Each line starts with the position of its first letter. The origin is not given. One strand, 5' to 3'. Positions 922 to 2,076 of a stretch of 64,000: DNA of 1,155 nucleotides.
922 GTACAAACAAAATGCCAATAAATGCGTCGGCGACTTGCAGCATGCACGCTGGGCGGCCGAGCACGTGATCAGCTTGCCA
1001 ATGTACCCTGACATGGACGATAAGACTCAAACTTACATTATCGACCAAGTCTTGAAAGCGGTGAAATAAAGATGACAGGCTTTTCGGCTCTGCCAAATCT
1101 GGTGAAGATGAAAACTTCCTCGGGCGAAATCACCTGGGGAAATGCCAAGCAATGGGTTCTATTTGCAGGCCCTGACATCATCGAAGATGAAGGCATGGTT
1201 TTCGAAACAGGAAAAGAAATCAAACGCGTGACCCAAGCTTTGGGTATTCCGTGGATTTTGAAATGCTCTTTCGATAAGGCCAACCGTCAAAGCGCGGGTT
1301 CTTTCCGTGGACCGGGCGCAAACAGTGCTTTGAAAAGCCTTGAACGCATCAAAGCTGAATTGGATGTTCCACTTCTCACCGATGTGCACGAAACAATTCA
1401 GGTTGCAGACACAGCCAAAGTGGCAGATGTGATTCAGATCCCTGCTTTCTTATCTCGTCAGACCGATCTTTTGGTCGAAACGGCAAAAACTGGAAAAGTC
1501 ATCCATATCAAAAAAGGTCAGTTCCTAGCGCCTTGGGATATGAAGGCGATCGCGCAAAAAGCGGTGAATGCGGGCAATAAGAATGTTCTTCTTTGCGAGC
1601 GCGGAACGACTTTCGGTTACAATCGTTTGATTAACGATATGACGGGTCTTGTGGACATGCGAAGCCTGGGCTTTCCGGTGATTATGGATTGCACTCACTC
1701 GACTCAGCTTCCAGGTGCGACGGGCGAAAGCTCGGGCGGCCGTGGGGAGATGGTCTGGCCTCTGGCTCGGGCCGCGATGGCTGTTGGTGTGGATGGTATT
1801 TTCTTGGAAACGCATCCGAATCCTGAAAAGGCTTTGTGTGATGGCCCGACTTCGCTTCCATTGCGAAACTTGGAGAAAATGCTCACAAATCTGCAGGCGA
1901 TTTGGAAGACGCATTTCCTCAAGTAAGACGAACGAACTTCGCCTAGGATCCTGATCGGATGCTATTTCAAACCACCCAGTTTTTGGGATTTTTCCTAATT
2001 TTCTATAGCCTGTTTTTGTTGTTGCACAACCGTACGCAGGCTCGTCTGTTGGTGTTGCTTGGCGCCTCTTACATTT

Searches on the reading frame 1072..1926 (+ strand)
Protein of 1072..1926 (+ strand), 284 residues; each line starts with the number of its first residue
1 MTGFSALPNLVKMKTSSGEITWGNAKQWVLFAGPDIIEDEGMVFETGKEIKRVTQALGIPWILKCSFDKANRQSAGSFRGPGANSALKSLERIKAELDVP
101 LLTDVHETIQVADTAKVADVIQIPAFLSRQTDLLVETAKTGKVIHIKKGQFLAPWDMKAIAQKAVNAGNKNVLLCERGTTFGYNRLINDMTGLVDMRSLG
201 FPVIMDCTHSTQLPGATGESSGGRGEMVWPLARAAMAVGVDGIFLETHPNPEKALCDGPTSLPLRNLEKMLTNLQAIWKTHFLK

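Call 82: search_protein_families(library=ncbifam, proteins=[window:1072-1926:+], max_evalue=1e-30)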
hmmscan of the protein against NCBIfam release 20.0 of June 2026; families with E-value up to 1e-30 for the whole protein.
window:1072-1926:+ (284 aa): 6 families
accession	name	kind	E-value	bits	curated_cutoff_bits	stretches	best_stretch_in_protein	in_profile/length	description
NF003543.0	PRK05198.1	equivalog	1.3e-114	381.8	242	1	15-279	5-269/273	3-deoxy-8-phosphooctulonate synthase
TIGR01362.1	KDO8P_synth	equivalog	3.8e-108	360.5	314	1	27-278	2-253/258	3-deoxy-8-phosphooctulonate synthase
NF009109.0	PRK12457.1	equivalog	2.1e-94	315.9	457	1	16-277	5-268/281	3-deoxy-8-phosphooctulonate synthase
NF006421.0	PRK08673.1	subfamily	6.8e-38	130.7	335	1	20-279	88-331/338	3-deoxy-7-phosphoheptulonate synthase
NF009933.0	PRK13396.1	subfamily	4.6e-37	127.8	486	1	11-280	85-340/352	3-deoxy-7-phosphoheptulonate synthase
TIGR01361.1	DAHP_synth_Bsub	equivalog_domain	1.5e-34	119.6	267.75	1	17-276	16-259/260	3-deoxy-7-phosphoheptulonate synthase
